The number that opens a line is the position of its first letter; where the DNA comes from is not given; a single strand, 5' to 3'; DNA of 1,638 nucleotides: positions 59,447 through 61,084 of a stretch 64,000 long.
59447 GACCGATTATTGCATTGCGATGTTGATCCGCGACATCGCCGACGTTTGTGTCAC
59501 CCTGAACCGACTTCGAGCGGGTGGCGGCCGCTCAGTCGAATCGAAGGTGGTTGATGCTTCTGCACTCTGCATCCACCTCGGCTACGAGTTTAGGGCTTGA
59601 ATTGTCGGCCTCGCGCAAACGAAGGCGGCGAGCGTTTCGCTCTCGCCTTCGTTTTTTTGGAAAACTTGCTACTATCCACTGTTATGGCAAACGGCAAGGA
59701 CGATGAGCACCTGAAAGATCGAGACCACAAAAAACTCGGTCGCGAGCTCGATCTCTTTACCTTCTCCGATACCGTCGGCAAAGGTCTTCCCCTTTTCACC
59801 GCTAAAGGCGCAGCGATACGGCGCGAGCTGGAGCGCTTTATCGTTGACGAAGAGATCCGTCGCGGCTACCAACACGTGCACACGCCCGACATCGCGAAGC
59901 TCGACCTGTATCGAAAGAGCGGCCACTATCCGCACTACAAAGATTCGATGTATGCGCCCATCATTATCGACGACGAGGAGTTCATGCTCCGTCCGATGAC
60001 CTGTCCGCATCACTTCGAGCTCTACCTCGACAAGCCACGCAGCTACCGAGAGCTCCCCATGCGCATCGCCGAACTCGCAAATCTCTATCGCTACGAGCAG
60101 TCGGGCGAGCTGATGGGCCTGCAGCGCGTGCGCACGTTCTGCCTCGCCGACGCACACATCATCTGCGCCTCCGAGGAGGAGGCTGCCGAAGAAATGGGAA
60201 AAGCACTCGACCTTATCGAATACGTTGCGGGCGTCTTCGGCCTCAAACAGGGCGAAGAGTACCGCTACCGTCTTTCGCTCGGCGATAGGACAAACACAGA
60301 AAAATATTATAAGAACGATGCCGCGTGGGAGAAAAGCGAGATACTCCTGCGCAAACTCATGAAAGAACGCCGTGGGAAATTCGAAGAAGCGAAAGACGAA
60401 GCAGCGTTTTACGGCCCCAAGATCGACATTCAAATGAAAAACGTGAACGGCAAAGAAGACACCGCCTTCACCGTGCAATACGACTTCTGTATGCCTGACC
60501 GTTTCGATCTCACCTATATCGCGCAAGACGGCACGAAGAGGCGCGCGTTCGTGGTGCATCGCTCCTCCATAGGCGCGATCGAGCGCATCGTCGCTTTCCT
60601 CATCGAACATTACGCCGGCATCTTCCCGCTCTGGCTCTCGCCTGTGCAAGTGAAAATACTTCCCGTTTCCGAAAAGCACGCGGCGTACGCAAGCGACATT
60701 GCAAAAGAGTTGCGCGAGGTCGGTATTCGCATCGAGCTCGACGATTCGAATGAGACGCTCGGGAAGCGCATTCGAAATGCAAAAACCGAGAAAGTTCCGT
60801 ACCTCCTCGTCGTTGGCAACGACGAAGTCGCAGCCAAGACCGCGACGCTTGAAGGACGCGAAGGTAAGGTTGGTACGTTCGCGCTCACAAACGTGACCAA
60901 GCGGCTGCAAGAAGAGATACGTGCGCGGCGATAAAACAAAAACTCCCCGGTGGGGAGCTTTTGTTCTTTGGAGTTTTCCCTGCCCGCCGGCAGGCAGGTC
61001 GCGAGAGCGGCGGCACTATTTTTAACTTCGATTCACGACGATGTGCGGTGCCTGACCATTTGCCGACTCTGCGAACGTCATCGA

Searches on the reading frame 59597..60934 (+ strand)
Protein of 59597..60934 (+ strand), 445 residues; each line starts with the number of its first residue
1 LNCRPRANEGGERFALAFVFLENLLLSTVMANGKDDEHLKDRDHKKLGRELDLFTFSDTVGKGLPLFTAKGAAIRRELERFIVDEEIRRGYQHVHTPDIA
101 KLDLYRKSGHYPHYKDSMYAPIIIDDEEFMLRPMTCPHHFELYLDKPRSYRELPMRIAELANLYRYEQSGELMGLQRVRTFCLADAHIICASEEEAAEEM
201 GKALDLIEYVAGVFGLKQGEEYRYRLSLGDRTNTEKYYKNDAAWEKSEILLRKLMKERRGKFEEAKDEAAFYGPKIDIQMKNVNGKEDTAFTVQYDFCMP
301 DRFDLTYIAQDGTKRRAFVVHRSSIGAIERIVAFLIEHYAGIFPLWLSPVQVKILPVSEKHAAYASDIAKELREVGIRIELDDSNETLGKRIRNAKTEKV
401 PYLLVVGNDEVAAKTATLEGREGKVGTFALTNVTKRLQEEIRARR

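Call 54: search_protein_families(library=pfam, proteins=[window:59597-60934:+], max_evalue=0.001)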
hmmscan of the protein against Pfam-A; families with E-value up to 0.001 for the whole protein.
window:59597-60934:+ (445 aa): 2 families
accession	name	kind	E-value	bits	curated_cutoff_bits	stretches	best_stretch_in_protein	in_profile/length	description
PF00587.30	tRNA-synt_2b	-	1.2e-30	107.3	29.3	1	126-339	8-179/179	tRNA synthetase class II core domain (G, H, P, S and T)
PF03129.25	HGTP_anticodon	-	5.9e-21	74.9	21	1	351-439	1-93/94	Anticodon binding domain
